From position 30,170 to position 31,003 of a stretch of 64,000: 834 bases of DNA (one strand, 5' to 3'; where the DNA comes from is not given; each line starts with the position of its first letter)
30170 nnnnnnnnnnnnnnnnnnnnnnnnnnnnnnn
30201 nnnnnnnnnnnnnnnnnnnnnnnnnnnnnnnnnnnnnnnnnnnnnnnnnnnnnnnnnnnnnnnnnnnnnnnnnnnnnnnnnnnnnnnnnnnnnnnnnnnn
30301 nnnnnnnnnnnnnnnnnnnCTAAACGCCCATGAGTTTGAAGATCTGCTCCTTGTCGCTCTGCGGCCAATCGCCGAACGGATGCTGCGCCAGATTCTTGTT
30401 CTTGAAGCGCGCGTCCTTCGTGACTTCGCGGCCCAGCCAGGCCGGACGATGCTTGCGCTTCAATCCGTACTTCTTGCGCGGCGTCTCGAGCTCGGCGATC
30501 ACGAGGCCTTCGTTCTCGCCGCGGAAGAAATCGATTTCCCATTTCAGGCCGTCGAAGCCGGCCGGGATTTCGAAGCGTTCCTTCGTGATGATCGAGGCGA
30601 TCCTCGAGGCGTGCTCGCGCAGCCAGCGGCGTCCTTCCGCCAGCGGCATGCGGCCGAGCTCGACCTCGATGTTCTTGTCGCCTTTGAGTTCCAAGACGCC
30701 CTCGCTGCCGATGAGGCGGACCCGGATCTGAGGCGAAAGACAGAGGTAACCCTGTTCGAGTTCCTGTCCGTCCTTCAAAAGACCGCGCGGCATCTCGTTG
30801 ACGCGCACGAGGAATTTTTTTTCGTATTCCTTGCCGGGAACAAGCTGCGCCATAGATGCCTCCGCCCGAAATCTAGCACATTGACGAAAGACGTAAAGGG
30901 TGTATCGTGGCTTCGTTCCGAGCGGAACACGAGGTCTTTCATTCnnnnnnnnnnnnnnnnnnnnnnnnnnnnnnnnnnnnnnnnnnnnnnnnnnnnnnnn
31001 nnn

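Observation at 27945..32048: Unassigned three-gene nucleotide-phosphate module: CYTH protein, divergent DHH/DHHA1 phosphoesterase, and a 716-aa winged-helix + degenerate metallophosphoesterase protein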

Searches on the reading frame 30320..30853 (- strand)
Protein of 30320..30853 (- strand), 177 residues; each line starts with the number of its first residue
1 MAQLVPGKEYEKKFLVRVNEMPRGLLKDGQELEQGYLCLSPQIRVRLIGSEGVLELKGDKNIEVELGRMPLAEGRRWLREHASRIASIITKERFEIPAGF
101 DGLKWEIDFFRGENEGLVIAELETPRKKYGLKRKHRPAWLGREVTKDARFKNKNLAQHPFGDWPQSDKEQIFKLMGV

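Call 3: search_protein_families(library=pfam, proteins=[window:30320-30853:-], max_evalue=1)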
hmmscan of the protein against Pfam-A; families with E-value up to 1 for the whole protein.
window:30320-30853:- (177 aa): 0 families

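Call 4: search_protein_families(library=padloc, proteins=[window:30320-30853:-], max_evalue=1)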
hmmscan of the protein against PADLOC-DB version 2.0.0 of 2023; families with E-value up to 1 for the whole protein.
window:30320-30853:- (177 aa): 0 families

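Call 5: search_protein_families(library=ncbifam, proteins=[window:30320-30853:-], max_evalue=1)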
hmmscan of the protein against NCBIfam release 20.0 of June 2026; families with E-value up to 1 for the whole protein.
window:30320-30853:- (177 aa): 0 families

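Call 7: search_solved_structures(query=window:30320-30853:-, max_evalue=10, show_alignments=2)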
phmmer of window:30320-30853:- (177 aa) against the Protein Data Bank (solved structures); distinct sequences matched with E-value up to 10: 2.
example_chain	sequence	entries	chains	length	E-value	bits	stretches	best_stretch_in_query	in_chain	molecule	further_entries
3typ_A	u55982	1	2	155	1.8e-07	34.4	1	9-156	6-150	Uncharacterized protein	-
2fbl_A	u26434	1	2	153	2.1e-07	34.2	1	9-156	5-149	hypothetical protein NE1496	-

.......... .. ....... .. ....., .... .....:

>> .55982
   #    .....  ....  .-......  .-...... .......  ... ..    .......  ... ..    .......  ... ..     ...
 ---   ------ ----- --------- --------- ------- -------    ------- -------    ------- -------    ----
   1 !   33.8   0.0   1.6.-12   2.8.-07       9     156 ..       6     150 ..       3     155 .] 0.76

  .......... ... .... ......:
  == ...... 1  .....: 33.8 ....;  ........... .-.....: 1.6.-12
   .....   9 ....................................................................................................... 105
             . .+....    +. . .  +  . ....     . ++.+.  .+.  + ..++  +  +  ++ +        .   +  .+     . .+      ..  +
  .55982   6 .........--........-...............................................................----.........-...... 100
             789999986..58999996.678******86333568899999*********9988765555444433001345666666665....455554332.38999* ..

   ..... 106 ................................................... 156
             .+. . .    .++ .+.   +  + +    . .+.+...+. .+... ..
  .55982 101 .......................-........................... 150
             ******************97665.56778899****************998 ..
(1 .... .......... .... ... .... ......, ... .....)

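Call 14: find_homologous_proteins(query=window:30320-30853:-)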
Query window:30320-30853:- (177 aa): 223 proteins with E <= 0.001 among 305 candidates; the best 120 are listed.
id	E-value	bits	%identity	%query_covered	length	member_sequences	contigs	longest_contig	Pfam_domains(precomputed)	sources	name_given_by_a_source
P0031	7.2e-114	396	100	100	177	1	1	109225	-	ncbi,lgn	-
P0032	1.1e-79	284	73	100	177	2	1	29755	-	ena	-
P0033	3.5e-76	273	69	100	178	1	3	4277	-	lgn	-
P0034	3.7e-76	273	67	100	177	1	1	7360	-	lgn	-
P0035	4.2e-73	263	66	100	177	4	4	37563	-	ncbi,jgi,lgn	jgi:CYTH domain-containing protein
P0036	2.1e-71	257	66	100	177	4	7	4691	-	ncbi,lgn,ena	-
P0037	2.6e-53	199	53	100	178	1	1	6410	-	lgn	-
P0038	5.1e-53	198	54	99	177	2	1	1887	-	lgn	-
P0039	5.8e-52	194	53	100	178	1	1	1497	-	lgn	-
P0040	1.3e-51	193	54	100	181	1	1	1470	-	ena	-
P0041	1.0e-49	187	52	100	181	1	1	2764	-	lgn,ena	-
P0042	3.0e-49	185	52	99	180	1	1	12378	-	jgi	jgi:adenylate cyclase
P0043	2.7e-48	182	52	100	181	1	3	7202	PF01928.27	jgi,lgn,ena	-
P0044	3.4e-46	175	49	100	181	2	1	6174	-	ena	-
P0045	5.1e-46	175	50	100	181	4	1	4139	-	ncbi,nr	ncbi:MAG TPA: CYTH domain-containing protein [Patescibacteria group bacterium]|nr:CYTH domain-contai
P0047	8.0e-45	171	49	100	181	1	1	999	PF01928.27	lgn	-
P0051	1.6e-41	160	47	97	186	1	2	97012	-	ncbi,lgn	-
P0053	2.3e-21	94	41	89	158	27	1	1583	PF01928.27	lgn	-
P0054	5.0e-19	87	42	90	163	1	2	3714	PF01928.27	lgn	-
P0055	5.5e-19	87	41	88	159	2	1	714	PF01928.27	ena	-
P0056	2.8e-18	84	36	90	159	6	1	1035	PF01928.27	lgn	-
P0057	9.2e-18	83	38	93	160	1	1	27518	PF01928.27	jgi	jgi:adenylate cyclase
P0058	1.3e-17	82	40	89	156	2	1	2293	PF01928.27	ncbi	-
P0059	1.4e-17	82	40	89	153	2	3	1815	PF01928.27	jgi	jgi:adenylate cyclase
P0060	1.4e-17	82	38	89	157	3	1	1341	PF01928.27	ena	-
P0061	3.5e-17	81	39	89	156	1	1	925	PF01928.27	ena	-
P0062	6.3e-17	80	39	89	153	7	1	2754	PF01928.27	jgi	jgi:adenylate cyclase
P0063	1.3e-16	79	37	90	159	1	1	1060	PF01928.27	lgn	-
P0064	1.6e-16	79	39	89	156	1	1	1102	PF01928.27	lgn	-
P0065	2.1e-16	78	39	90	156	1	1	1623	PF01928.27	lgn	-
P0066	3.2e-16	78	40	89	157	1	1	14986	PF01928.27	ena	-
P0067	4.3e-16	77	37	85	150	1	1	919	PF01928.27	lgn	-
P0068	8.0e-16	76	39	89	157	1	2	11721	PF01928.27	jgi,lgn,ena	-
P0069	9.3e-16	76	38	88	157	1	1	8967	PF01928.27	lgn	-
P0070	1.0e-15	76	38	88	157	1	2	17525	PF01928.27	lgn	-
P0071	1.3e-15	76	37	89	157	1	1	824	PF01928.27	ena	-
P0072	1.4e-15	76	40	89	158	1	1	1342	PF01928.27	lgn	-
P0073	1.4e-15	76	38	88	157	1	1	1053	PF01928.27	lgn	-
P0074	1.5e-15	76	36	88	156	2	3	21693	PF01928.27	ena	-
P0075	1.8e-15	75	41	89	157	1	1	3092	PF01928.27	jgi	jgi:adenylate cyclase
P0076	2.1e-15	75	38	88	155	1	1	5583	PF01928.27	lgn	-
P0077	2.2e-15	75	36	93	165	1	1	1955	PF01928.27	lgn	-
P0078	2.2e-15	75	38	88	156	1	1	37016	PF01928.27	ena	-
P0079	3.4e-15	74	37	88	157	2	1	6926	PF01928.27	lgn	-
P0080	3.8e-15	74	37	89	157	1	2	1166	PF01928.27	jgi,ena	-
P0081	6.1e-15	74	37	89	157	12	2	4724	PF01928.27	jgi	jgi:adenylate cyclase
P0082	6.2e-15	73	39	73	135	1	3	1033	PF01928.27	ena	-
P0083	6.7e-15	73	34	88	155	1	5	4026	PF01928.27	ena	-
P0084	8.7e-15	73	37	89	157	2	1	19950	PF01928.27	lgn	-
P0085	9.2e-15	73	34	90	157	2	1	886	PF01928.27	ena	-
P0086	9.5e-15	73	42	92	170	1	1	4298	PF01928.27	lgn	-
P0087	1.1e-14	73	36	90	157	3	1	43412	PF01928.27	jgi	-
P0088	1.7e-14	72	34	92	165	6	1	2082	PF01928.27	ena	-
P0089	1.7e-14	72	35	93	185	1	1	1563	PF01928.27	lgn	-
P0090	2.1e-14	72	36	92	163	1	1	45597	PF01928.27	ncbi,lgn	-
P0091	2.3e-14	72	37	92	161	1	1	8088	PF01928.27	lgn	-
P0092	3.2e-14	71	38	89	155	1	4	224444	PF01928.27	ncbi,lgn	ncbi:MAG: CYTH domain-containing protein [Wenzhouxiangella sp.]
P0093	3.6e-14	71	38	92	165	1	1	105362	PF01928.27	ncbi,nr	ncbi:MAG: CYTH domain-containing protein [Proteobacteria bacterium]|nr:CYTH domain-containing protei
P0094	3.7e-14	71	38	85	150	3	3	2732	PF01928.27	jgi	jgi:adenylate cyclase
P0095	4.3e-14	71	37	88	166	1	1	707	PF01928.27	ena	-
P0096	4.5e-14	71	39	89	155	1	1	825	PF01928.27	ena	-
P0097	4.8e-14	71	37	89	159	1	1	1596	PF01928.27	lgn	-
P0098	6.5e-14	70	34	91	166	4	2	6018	PF01928.27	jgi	jgi:adenylate cyclase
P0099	7.6e-14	70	39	90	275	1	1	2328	PF06108.19,PF01928.27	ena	-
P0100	1.1e-13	69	36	89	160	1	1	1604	PF01928.27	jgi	jgi:adenylate cyclase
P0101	1.2e-13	69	35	91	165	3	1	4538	PF01928.27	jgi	jgi:adenylate cyclase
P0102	1.2e-13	69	36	89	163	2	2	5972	PF01928.27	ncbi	-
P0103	2.3e-13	68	34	94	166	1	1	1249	PF01928.27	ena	-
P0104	2.3e-13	68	37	88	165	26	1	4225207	PF01928.27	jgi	jgi:adenylate cyclase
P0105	3.1e-13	68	35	91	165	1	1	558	PF01928.27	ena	-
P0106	3.5e-13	68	37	92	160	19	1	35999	PF01928.27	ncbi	-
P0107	3.7e-13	68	34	92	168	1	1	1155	PF01928.27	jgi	-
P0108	4.2e-13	68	39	86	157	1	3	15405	PF01928.27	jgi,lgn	jgi:adenylate cyclase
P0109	1.2e-12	66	38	90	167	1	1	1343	PF01928.27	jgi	jgi:adenylate cyclase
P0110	1.3e-12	66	39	90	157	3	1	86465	PF01928.27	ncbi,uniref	ncbi:CYTH domain-containing protein [Mesorhizobium sp. CC13]|uniref:CYTH domain-containing protein n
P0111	1.7e-12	66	40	90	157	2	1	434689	PF01928.27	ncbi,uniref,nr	ncbi:CYTH domain-containing protein [Aminobacter sp. HY435]|uniref:CYTH domain-containing protein n=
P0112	2.6e-12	65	36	85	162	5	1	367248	PF01928.27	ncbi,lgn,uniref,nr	ncbi:CYTH domain-containing protein [Rhizobium sullae]|uniref:CYTH domain-containing protein n=1 Tax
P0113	3.1e-12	65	38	85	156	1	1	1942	PF01928.27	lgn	-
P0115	3.4e-12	65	36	85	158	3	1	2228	PF01928.27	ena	-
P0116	3.6e-12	64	37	85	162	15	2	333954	PF01928.27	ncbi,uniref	ncbi:CYTH domain-containing protein [Rhizobium mongolense]|uniref:CYTH domain-containing protein n=1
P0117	3.9e-12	64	37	86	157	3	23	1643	PF01928.27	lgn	-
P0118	4.3e-12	64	33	90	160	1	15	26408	PF01928.27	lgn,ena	-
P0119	4.9e-12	64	37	90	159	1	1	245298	PF01928.27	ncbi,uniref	ncbi:CYTH domain-containing protein [Fontimonas sp. SYSU GA230001]|uniref:CYTH domain-containing pro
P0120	5.4e-12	64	33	92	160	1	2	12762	PF01928.27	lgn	-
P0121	9.3e-12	63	33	88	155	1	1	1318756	PF01928.27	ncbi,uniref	ncbi:CYTH domain-containing protein [Maribacter sp. 2308TA10-17]|uniref:CYTH domain-containing prote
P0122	9.7e-12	63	35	92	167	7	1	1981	PF01928.27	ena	-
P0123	2.0e-11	62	36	92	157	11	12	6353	PF01928.27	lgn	-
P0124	2.2e-11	62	35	88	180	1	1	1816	PF01928.27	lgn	-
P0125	4.3e-11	61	34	88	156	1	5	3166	PF01928.27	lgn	-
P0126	4.4e-11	61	39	90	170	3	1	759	PF01928.27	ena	-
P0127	6.4e-11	60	39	85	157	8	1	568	PF01928.27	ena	-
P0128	1.0e-10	60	36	86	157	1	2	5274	PF01928.27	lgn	-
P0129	1.1e-10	60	39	90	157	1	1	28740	PF01928.27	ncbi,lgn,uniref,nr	ncbi:CYTH domain-containing protein [Mesorhizobium sp. VK24D]|uniref:CYTH domain-containing protein 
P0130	1.1e-10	60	36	86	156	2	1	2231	PF01928.27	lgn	-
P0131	1.2e-10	59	37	90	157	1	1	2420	PF01928.27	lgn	-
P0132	1.3e-10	59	36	86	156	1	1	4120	PF01928.27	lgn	-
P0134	2.1e-10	59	40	85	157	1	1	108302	PF01928.27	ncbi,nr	ncbi:Adenylate cyclase [Mesorhizobium sp. ORS 3324]|nr:Adenylate cyclase [Mesorhizobium sp. ORS 3324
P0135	2.1e-10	59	39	90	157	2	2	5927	PF01928.27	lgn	-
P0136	2.2e-10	59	37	86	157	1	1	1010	PF01928.27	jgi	jgi:CYTH domain-containing protein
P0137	2.6e-10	58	36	84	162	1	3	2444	PF01928.27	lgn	-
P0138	2.6e-10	58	35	85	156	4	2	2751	PF01928.27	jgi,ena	-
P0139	2.7e-10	58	37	90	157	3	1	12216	PF01928.27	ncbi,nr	ncbi:MAG: CYTH domain-containing protein [Pseudomonadota bacterium]|nr:CYTH domain-containing protei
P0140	2.7e-10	58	39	85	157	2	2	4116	PF01928.27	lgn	-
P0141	2.8e-10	58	38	85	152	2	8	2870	PF01928.27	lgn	-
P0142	2.9e-10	58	35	85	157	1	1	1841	PF01928.27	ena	-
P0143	4.1e-10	58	39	85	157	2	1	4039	PF01928.27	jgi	-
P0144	6.5e-10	57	37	85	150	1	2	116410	PF01928.27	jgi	jgi:adenylate cyclase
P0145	6.8e-10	57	38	85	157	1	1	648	PF01928.27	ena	-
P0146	7.0e-10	57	38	85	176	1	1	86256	PF01928.27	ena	-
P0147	7.4e-10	57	34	88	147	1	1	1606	PF01928.27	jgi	jgi:CYTH domain-containing protein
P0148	8.1e-10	57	36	86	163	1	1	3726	PF01928.27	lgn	-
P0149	1.2e-9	56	37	87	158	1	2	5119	PF01928.27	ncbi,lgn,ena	-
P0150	1.2e-9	56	38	85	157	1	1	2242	PF01928.27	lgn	-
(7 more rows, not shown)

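Call 52: find_encoding_contigs(protein=P0032, flank=8000, max_places=2)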
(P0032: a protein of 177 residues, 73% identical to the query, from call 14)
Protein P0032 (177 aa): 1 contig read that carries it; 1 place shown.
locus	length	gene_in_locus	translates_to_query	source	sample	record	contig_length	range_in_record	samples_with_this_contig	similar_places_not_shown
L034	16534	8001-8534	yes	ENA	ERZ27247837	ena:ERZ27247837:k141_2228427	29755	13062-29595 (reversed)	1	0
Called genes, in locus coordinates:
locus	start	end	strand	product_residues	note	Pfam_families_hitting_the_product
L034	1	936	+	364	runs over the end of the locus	?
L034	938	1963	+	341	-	PF02618:YceG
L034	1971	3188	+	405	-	PF01595:CNNM, PF00571:CBS (weak), PF03471:CorC_HlyC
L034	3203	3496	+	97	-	-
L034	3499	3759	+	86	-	-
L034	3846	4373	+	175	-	-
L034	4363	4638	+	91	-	-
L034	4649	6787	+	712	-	PF00580:UvrD-helicase, PF13604:AAA_30 (faint), PF01443:Viral_helicase1 (faint), PF13245:AAA_19, PF13087:AAA_12 (faint), PF13361:UvrD_C, PF13538:UvrD_C_2 (weak)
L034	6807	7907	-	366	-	PF01368:DHH (weak)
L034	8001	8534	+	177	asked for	-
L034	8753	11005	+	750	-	-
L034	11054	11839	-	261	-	-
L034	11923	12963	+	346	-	PF00438:S-AdoMet_synt_N, PF02772:S-AdoMet_synt_M, PF02773:S-AdoMet_synt_C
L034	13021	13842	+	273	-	PF13529:Peptidase_C39_2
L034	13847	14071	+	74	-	-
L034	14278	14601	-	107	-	-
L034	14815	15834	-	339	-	PF11258:DUF3048, PF17479:DUF3048_C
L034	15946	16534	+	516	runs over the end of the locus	PF00149:Metallophos (faint)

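Call 53: find_encoding_contigs(protein=P0051, flank=8000, max_places=2)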
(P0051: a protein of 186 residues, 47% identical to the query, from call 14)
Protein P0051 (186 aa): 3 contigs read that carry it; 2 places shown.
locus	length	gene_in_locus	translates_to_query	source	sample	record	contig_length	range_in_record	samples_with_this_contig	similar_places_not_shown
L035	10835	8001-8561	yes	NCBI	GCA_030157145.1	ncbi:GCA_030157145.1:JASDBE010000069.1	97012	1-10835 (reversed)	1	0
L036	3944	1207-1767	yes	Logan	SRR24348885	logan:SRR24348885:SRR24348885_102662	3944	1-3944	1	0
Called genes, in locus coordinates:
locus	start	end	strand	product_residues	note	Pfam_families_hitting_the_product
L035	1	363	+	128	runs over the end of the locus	PF00903:Glyoxalase, PF13468:Glyoxalase_3 (weak), PF13669:Glyoxalase_4, PF22677:Ble-like_N (faint)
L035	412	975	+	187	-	PF28549:NDPSase_N, PF00293:NUDIX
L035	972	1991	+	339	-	PF02618:YceG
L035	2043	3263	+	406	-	PF01595:CNNM, PF00571:CBS (weak), PF03471:CorC_HlyC (weak)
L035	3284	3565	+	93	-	-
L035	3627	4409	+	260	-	PF01909:NTP_transf_2 (weak), PF18765:Polbeta (weak)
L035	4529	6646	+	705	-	PF00580:UvrD-helicase, PF13604:AAA_30 (faint), PF01443:Viral_helicase1 (faint), PF13245:AAA_19, PF13361:UvrD_C, PF13538:UvrD_C_2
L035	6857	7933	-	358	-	-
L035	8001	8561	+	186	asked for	-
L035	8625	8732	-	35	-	-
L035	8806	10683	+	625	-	-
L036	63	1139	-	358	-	-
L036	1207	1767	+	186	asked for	-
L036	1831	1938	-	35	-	-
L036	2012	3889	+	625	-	-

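Call 79: search_protein_families(library=phrogs, proteins=[window:30320-30853:-], max_evalue=0.01)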
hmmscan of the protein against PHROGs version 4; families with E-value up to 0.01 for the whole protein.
window:30320-30853:- (177 aa): 1 family
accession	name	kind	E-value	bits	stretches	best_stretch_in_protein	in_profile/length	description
phrog_6660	-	unknown function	4.3e-11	44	1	8-157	3-151/157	-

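Call 80: find_encoding_contigs(protein=P0057, flank=4000, max_places=1)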
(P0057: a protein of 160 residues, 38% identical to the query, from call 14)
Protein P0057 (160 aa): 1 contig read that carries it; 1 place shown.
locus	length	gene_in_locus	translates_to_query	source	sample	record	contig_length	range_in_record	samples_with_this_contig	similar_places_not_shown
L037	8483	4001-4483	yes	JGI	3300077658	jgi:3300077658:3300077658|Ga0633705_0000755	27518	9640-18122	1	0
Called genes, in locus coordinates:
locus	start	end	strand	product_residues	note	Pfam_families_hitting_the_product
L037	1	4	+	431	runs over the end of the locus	PF07690:MFS_1, PF00083:Sugar_tr, PF07690:MFS_1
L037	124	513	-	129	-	-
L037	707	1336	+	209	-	PF00578:AhpC-TSA, PF08534:Redoxin, PF00085:Thioredoxin, PF13098:Thioredoxin_2 (faint), PF13905:Thioredoxin_8 (weak)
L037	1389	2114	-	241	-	PF00445:Ribonuclease_T2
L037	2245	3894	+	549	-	PF12708:Pect-lyase_RHGA_epim, PF00295:Glyco_hydro_28, PF13229:Beta_helix (weak)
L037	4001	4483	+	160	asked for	PF01928:CYTH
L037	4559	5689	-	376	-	PF00089:Trypsin, PF13365:Trypsin_2, PF17820:PDZ_6 (faint), PF13180:PDZ_2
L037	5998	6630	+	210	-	PF07638:Sigma70_ECF, PF08281:Sigma70_r4_2, PF04545:Sigma70_r4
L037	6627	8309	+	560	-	PF00069:Pkinase, PF01636:APH (faint), PF07714:PK_Tyr_Ser-Thr, PF03109:ABC1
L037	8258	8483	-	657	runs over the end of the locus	PF00664:ABC_membrane, PF00005:ABC_tran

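Call 81: find_encoding_contigs(protein=P0090, flank=4000, max_places=1)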
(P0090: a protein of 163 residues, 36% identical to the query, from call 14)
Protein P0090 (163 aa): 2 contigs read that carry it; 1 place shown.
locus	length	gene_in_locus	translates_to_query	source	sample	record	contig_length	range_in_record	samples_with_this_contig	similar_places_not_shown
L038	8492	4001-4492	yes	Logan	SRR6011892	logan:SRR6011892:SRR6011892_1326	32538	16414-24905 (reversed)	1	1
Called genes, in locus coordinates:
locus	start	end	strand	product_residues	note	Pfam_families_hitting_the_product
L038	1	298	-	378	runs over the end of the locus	PF05222:AlaDh_PNT_N, PF02826:2-Hacid_dh_C (faint), PF01262:AlaDh_PNT_C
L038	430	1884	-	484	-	PF01225:Mur_ligase, PF08245:Mur_ligase_M, PF02875:Mur_ligase_C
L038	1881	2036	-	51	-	-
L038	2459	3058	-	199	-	-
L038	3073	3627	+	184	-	-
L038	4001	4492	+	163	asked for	PF01928:CYTH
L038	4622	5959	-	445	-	PF00009:GTP_EFTU, PF00071:Ras (faint), PF01926:MMR_HSR1, PF02421:FeoB_N, PF00009:GTP_EFTU, PF02421:FeoB_N, PF01926:MMR_HSR1, PF14714:KH_dom-like, +4 more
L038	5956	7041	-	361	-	PF01636:APH, PF02958:EcKL (weak)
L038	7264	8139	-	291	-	PF00483:NTP_transferase, PF12804:NTP_transf_3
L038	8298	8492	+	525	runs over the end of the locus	PF00117:GATase, PF01174:SNO, PF07685:GATase_3 (faint), PF00977:His_biosynth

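Call 82: find_encoding_contigs(protein=P0078, flank=4000, max_places=1)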
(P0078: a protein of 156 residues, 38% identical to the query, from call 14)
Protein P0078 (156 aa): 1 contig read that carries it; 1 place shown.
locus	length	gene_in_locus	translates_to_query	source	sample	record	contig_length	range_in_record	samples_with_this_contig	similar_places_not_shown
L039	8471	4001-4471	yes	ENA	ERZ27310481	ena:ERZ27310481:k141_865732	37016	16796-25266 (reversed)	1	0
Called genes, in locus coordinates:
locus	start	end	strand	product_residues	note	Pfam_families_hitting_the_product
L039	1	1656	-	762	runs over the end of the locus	PF00512:HisKA, PF02518:HATPase_c, PF00072:Response_reg, PF01627:Hpt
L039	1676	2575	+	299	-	PF00291:PALP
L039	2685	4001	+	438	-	PF05958:tRNA_U5-meth_tr, PF05175:MTS (weak), PF13649:Methyltransf_25, PF13847:Methyltransf_31 (weak)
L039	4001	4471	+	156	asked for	PF01928:CYTH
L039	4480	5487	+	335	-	PF00933:Glyco_hydro_3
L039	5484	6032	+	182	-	PF00156:Pribosyltran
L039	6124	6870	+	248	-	PF01048:PNP_UDP_1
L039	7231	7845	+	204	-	PF06577:EipA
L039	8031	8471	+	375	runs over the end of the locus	PF00953:Glycos_transf_4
